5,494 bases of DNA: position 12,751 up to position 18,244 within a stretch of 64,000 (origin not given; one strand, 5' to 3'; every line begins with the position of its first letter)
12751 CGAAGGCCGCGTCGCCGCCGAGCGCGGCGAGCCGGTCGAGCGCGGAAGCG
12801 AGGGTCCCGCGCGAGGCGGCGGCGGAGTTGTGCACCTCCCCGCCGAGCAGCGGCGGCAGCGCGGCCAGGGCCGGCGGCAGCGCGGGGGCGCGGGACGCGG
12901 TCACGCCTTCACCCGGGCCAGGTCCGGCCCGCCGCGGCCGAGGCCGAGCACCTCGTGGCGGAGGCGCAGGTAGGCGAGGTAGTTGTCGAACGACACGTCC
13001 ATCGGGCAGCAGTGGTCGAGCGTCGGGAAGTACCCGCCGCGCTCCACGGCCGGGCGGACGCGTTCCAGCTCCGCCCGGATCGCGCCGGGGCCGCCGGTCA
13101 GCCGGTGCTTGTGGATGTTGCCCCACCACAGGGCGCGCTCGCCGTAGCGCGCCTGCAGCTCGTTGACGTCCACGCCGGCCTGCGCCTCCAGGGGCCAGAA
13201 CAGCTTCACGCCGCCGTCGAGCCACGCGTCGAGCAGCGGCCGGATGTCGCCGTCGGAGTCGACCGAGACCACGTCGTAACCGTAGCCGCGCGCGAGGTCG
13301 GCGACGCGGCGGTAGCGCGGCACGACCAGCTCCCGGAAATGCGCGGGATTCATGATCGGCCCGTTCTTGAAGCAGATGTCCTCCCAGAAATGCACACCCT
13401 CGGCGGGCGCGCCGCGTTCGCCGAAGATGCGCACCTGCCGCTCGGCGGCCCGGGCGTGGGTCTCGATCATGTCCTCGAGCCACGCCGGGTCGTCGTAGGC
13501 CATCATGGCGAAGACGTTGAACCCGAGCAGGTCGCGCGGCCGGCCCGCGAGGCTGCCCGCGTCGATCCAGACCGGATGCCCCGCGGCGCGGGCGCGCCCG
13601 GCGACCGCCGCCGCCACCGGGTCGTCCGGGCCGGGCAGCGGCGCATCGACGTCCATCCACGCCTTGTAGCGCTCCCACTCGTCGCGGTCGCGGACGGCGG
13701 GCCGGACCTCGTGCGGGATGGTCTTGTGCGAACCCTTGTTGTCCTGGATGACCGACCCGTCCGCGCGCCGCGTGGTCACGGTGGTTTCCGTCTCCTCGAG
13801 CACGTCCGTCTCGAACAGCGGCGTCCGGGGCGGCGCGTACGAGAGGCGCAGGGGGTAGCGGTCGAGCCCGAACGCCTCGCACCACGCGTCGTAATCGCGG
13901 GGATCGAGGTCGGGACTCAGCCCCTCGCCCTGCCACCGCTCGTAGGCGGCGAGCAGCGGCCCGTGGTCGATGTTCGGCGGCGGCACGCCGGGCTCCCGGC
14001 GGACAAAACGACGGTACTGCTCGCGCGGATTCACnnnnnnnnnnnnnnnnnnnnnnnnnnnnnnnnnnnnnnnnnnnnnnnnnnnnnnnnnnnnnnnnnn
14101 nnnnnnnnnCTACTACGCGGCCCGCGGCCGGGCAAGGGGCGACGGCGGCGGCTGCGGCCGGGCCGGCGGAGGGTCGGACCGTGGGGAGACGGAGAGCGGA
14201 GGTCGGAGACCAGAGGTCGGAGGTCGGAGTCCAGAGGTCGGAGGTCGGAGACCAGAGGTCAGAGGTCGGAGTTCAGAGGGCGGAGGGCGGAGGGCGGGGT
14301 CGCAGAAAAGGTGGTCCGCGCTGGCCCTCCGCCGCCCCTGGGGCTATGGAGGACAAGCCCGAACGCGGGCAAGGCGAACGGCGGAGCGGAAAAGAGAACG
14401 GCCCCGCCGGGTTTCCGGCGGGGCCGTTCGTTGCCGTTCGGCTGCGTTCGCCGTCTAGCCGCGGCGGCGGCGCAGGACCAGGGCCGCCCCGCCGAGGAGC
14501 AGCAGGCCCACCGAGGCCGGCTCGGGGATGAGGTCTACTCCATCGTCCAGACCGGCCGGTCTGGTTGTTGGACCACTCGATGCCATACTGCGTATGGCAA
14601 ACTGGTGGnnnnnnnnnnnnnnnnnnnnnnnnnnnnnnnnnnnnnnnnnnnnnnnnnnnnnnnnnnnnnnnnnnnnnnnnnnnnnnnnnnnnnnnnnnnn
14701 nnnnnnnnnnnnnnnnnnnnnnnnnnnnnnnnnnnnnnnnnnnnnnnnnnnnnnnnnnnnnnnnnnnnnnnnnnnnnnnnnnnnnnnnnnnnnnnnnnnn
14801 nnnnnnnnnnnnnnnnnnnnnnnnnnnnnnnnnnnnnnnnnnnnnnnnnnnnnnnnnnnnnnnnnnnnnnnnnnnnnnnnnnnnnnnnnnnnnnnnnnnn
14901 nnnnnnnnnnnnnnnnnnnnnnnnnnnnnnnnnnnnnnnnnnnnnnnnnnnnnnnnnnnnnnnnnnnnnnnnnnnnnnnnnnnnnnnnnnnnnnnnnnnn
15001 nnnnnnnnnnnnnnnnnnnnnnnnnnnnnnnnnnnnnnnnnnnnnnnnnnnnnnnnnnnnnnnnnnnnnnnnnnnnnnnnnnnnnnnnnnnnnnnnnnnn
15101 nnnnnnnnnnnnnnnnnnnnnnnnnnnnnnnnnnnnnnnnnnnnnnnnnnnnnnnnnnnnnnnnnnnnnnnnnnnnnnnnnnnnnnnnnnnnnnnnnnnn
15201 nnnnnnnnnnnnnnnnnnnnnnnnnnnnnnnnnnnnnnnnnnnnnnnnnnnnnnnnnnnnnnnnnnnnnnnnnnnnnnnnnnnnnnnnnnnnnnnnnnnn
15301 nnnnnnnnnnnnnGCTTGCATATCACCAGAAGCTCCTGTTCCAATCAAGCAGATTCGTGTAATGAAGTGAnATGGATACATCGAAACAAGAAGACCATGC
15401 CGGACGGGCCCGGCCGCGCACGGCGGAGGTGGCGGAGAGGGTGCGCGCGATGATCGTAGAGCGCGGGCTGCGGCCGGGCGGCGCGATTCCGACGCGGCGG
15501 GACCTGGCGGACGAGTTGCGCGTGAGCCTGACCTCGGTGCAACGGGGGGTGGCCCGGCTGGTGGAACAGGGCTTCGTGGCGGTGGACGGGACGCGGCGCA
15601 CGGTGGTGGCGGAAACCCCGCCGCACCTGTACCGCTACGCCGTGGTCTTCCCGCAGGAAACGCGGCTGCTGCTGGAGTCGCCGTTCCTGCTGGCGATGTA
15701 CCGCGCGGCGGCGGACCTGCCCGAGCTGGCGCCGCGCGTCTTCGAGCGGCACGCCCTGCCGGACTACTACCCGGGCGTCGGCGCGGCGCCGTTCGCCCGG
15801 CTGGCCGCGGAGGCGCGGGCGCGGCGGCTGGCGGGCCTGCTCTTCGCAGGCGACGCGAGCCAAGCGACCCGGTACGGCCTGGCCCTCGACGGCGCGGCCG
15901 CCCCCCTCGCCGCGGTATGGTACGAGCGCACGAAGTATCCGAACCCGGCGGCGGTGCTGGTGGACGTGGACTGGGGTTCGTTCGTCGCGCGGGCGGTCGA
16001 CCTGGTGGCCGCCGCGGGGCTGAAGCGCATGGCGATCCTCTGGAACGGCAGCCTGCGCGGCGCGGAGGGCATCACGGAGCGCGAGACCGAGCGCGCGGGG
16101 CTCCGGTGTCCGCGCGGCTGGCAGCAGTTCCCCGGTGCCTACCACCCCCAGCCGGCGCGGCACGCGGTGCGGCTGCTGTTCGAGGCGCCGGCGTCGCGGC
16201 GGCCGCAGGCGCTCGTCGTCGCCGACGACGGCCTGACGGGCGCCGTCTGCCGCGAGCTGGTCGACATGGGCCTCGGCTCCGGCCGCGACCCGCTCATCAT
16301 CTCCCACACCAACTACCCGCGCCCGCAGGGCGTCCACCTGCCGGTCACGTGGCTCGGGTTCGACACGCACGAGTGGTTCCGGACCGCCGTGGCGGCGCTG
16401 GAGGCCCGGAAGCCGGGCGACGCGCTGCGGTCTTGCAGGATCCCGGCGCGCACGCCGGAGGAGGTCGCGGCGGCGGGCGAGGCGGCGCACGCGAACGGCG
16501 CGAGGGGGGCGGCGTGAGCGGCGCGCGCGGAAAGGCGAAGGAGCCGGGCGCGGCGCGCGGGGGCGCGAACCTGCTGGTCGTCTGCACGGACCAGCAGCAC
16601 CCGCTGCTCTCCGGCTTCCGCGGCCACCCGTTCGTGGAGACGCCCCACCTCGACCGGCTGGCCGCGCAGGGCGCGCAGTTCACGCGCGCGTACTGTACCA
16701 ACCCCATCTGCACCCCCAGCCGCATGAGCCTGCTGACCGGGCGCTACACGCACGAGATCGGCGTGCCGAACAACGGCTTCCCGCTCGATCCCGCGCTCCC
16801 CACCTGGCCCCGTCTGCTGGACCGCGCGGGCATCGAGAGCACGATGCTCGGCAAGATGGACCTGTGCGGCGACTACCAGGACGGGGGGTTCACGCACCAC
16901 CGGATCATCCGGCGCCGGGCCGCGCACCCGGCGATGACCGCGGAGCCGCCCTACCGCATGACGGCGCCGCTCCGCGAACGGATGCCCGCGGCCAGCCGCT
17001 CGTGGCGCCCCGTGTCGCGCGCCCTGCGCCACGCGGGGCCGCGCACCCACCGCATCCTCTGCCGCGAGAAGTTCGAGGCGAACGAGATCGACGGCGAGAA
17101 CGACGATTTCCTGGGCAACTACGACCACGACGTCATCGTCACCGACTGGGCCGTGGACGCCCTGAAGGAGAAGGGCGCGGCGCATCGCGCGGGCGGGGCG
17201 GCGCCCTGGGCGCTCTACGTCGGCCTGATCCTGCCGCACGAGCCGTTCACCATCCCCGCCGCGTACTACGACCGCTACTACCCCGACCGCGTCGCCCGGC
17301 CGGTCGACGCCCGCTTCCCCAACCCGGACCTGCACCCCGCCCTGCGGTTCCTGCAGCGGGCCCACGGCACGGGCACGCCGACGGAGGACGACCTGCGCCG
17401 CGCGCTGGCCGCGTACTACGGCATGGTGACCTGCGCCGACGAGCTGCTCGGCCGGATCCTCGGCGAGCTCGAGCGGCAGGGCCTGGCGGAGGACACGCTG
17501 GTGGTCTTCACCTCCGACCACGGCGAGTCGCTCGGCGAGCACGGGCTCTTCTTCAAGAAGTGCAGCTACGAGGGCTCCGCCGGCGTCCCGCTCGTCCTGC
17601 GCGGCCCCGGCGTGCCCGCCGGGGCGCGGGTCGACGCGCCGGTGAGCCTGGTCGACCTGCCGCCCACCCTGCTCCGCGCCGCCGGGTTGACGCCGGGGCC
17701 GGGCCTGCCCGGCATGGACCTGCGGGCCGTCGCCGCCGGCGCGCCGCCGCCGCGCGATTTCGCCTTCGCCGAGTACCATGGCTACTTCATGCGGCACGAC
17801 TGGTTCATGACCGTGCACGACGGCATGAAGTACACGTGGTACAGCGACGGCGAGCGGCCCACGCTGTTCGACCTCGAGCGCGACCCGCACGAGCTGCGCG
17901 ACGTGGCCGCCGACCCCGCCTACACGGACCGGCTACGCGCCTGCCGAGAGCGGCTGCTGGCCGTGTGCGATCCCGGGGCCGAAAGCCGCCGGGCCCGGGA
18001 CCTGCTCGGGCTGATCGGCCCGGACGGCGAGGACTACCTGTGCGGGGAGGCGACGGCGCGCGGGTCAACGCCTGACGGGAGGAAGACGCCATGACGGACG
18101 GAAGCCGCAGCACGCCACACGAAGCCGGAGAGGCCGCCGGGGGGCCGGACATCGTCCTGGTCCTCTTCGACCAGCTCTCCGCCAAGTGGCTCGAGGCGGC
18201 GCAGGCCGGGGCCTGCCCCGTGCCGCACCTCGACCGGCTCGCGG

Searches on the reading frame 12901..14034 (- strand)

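Call 35: search_protein_families(library=pfam, proteins=[window:12901-14034:-], max_evalue=0.001)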
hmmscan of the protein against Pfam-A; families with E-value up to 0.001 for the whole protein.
window:12901-14034:- (377 aa): 1 family
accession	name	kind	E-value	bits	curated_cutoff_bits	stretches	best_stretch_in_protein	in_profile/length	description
PF01208.23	URO-D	-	1.2e-09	38.2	23.9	1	171-361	161-345/346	Uroporphyrinogen decarboxylase (URO-D)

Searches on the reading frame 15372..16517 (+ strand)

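Call 35: search_protein_families(library=pfam, proteins=[window:15372-16517:+], max_evalue=0.001)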
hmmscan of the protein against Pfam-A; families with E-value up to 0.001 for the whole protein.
window:15372-16517:+ (381 aa): 3 families
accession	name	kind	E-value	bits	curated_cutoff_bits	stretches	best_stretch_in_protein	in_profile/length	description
PF00392.27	GntR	-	1.9e-10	40.7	27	1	18-79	3-64/64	Bacterial regulatory proteins, gntR family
PF12802.13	MarR_2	-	7.2e-05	23.3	27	1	35-73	18-57/61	MarR family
PF13377.12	Peripla_BP_3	-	9e-05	23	26.5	1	214-352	6-150/167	Periplasmic binding protein-like domain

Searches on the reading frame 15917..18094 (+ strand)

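Call 11: search_protein_families(library=pfam, proteins=[window:15917-18094:+], max_evalue=0.01)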
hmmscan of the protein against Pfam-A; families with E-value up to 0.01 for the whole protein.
window:15917-18094:+ (725 aa): 4 families
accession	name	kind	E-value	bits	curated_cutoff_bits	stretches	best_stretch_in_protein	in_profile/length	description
PF00884.28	Sulfatase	-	3.1e-45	155.2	25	1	218-590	2-300/301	Sulfatase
PF16347.10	SGSH_C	-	2.1e-13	51.1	29.3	1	540-681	1-149/154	N-sulphoglucosamine sulphohydrolase, C-terminal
PF01663.27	Phosphodiest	-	8e-10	39.3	23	2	240-288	18-67/342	Type I phosphodiesterase / nucleotide pyrophosphatase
PF02995.22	DUF229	-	0.0014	17.8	25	1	500-542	306-348/496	Protein of unknown function (DUF229)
